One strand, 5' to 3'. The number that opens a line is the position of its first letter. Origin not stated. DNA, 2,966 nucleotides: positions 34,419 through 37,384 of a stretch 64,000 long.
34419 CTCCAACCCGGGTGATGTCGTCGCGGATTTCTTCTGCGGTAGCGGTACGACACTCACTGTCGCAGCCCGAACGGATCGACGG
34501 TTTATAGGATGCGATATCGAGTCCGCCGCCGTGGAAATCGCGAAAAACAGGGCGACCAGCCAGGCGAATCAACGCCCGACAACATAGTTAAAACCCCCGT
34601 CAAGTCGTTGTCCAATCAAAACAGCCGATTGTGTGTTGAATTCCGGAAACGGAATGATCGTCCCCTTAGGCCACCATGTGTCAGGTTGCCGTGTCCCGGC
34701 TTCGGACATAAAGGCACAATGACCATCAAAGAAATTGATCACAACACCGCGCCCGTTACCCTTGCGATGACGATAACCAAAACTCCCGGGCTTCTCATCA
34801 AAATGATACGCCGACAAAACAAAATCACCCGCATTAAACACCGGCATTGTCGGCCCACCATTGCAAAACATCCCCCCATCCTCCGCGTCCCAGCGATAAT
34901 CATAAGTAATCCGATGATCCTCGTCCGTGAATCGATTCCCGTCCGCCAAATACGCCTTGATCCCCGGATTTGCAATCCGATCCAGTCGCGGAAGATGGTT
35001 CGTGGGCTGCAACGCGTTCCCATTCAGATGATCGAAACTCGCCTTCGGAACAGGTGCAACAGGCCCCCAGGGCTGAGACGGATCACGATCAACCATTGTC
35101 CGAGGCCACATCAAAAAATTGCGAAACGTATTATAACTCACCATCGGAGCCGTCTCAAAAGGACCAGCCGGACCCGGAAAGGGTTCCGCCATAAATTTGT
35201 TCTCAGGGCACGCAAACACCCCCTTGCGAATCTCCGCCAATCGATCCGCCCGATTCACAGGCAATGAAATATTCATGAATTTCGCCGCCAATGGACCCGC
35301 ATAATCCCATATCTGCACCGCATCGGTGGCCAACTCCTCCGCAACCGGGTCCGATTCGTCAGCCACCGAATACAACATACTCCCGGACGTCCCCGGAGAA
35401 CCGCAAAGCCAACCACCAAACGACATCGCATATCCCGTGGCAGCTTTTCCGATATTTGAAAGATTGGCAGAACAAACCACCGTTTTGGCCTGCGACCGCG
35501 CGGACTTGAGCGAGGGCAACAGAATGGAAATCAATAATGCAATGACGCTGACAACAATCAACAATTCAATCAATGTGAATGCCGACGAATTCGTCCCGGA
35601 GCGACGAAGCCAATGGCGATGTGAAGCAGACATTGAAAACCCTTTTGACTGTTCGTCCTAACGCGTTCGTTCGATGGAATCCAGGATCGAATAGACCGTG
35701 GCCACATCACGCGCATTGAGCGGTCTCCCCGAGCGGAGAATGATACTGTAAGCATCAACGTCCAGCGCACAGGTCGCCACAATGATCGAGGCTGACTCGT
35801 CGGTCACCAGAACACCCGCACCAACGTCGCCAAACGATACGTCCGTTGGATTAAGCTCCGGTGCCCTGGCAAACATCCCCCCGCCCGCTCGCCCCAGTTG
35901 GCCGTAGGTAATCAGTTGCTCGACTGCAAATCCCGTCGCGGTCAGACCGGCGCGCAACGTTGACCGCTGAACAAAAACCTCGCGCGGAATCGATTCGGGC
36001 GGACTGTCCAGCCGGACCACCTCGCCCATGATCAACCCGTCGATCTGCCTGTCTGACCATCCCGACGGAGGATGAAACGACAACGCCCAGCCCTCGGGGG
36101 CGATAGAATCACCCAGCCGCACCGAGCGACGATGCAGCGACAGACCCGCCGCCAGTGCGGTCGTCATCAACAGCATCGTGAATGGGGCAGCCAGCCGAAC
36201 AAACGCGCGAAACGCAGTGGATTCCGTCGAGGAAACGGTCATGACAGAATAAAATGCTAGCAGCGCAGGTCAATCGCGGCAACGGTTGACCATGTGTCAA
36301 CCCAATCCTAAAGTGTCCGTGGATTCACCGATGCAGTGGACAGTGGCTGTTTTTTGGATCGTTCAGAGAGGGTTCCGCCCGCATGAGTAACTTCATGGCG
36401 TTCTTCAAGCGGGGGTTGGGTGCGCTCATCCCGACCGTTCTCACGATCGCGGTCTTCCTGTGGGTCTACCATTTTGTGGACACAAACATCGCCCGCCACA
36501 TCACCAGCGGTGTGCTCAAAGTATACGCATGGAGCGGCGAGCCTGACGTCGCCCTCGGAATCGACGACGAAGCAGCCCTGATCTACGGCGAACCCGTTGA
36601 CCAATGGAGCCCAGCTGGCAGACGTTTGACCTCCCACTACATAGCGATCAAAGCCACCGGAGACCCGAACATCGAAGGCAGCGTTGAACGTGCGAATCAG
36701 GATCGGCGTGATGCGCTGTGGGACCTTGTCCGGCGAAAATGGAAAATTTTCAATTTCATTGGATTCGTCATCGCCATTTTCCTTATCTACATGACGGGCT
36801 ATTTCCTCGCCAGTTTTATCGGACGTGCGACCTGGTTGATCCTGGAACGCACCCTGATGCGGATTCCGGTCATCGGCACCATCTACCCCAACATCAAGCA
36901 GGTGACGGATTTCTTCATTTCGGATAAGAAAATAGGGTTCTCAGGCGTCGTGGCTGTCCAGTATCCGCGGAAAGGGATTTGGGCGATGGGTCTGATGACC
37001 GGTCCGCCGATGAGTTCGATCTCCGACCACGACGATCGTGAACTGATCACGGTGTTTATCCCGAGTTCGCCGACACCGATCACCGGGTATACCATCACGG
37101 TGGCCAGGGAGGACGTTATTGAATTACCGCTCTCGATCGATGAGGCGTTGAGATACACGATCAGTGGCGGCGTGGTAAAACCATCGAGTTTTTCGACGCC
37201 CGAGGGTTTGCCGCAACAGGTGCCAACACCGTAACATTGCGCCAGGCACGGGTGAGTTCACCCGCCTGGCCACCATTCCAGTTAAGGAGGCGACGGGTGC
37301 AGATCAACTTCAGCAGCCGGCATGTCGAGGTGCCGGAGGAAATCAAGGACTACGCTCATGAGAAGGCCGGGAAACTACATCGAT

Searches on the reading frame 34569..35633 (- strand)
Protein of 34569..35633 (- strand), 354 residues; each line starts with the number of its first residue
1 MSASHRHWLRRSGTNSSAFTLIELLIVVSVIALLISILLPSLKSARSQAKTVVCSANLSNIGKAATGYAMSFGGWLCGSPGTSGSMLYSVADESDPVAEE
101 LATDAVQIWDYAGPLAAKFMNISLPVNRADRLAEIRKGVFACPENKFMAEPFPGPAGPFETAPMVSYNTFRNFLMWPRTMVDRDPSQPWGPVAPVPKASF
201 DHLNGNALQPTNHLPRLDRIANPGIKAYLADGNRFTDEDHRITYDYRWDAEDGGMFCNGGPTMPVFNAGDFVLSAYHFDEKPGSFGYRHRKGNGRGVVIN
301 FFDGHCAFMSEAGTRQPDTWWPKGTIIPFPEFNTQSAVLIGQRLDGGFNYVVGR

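Call 51: search_protein_families(library=pfam, proteins=[window:34569-35633:-], max_evalue=0.001)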
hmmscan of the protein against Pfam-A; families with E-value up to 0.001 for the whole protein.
window:34569-35633:- (354 aa): 1 family
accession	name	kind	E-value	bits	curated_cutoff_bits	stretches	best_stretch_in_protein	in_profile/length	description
PF07963.17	N_methyl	-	7.2e-05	22.6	21.2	1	15-39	3-27/27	Prokaryotic N-terminal methylation motif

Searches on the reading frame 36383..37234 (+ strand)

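Call 51: search_protein_families(library=pfam, proteins=[window:36383-37234:+], max_evalue=0.001)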
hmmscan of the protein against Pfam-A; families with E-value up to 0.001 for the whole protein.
window:36383-37234:+ (283 aa): 1 family
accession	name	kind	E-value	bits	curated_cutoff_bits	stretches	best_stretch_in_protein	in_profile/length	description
PF04367.18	DUF502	-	4.8e-29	100.8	23.8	1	129-233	1-106/107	Protein of unknown function (DUF502)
